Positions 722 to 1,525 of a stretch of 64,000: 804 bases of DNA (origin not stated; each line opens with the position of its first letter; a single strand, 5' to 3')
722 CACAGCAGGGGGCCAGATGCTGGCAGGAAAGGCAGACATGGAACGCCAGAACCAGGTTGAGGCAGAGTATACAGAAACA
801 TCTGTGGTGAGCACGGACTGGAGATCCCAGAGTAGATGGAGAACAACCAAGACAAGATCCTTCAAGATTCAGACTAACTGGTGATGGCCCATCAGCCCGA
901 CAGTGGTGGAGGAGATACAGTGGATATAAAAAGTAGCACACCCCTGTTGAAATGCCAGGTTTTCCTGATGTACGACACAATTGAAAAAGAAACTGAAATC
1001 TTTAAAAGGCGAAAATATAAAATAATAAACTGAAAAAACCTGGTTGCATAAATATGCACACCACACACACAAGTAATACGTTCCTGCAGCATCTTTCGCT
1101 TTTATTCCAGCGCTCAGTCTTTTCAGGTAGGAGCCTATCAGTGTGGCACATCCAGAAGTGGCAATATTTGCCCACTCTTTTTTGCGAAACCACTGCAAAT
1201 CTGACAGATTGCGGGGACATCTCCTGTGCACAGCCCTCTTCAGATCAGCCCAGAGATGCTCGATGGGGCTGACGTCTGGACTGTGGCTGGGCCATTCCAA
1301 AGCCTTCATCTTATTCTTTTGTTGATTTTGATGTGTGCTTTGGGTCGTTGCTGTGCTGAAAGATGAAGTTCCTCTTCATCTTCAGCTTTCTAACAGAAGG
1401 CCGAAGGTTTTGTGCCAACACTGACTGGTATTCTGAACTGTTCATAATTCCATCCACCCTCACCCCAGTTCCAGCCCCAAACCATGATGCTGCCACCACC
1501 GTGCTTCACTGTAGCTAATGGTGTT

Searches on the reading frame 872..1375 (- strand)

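Call 61: search_protein_families(library=pfam, proteins=[window:872-1375:-], max_evalue=0.001)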
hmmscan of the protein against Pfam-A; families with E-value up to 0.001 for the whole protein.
window:872-1375:- (168 aa): 1 family
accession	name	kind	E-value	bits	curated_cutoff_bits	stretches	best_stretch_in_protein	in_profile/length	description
PF13358.12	DDE_3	-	2.2e-06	28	28.6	1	9-60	93-145/146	DDE superfamily endonuclease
